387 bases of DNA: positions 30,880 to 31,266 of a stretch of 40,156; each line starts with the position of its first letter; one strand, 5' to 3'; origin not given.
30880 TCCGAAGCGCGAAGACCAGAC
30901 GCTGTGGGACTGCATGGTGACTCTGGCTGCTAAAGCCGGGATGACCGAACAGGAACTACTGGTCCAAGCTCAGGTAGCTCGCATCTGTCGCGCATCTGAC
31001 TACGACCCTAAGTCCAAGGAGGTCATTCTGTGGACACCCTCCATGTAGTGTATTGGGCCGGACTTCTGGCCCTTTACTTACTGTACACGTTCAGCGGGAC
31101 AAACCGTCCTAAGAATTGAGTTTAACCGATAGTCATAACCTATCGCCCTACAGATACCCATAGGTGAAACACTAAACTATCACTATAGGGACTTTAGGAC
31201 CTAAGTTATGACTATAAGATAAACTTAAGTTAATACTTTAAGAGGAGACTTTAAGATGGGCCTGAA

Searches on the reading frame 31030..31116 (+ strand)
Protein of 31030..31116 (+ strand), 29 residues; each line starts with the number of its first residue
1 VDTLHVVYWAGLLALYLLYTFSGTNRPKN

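Call 76: search_dna_similar(query=window:31030-31116:+, collection=phages, mode=protein, max_evalue=1, max_rows=25, rows=spread)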
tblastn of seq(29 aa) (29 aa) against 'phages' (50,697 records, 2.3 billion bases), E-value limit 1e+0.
Records with a match: 25; places in all: 26; records where one place covers at least 80% of the query: 25.
Best place of each record, by identity: 95-99% 1; 90-95% 16; 80-90% 5; 60-80% 3.
By first word of the organism name: Enterobacter 8; Shigella 5; Cronobacter 4; Citrobacter 3; Escherichia 3; Pectobacterium 1; Kosakonia 1.
By host as written in the record: Citrobacter freundii CF3 3; Shigella flexneri KCTC 22192 3; - 2; Shigella flexneri 2; Escherichia coli STEC O45 2; Cronobacter turicensis DNV1 2; Enterobacter hormaechei 2; Cronobacter turicensis cro1541A1-1 2; and 7 more.
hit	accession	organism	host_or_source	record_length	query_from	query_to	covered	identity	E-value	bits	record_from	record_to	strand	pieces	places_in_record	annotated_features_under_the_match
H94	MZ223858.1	Enterobacter phage EV136_1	Enterobacter sp.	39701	1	28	97%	96.4%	4e-3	36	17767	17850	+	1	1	exonuclease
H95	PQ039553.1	Enterobacter phage vB_Ecl_MII_002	Enterobacter cloacae ATCC 50398 ZM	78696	1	29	100%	93.1%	4e-3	37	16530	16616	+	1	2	rasttk_feature_creation_tool=svr_big_repeats | svr_condense_repeats | hypothetical protein | exonuclease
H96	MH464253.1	Shigella phage SFPH2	Shigella flexneri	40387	1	29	100%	93.1%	4e-3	37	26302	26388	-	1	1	putative exonuclease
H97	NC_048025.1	Shigella phage SFPH2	Shigella flexneri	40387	1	29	100%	93.1%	4e-3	37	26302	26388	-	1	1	exonuclease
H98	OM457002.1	Enterobacter phage EP1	sewage water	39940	1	29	100%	93.1%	4e-3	37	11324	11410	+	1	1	exonuclease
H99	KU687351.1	Citrobacter phage SH5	Citrobacter freundii CF3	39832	1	29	100%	93.1%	4e-3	37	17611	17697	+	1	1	exonuclease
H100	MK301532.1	Escherichia phage Ro45lw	Escherichia coli STEC O45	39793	1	29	100%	93.1%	4e-3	37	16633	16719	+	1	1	exonuclease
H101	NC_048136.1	Escherichia phage Ro45lw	Escherichia coli STEC O45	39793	1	29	100%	93.1%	4e-3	37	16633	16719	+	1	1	exonuclease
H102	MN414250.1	Escherichia phage RDN8.1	Escherichia coli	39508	1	29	100%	93.1%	4e-3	37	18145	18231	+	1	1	exonuclease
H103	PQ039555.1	Enterobacter phage vB_Ecl_MII_004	Enterobacter cloacae (BPA MR KB)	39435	1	29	100%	93.1%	4e-3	37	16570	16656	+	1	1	hypothetical protein | exonuclease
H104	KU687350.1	Citrobacter phage SH4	Citrobacter freundii CF3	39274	1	29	100%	93.1%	4e-3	37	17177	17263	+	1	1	exonuclease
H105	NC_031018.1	Citrobacter phage SH4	Citrobacter freundii CF3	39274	1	29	100%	93.1%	4e-3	37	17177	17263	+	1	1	exonuclease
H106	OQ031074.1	Shigella phage SFP21A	Shigella flexneri KCTC 22192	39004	1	29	100%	93.1%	4e-3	37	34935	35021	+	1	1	exonuclease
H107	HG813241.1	Cronobacter phage Dev2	Cronobacter turicensis DNV1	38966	1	29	100%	93.1%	4e-3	37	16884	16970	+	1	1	gp6: T7-like phage exonuclease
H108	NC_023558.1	Cronobacter phage Dev2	Cronobacter turicensis DNV1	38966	1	29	100%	93.1%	4e-3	37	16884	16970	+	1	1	gp6: exonuclease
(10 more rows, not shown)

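Call 90: search_protein_families(library=ncbifam, proteins=[window:31030-31116:+], max_evalue=1)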
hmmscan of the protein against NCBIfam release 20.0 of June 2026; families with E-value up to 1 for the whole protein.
seq(29 aa): 0 families
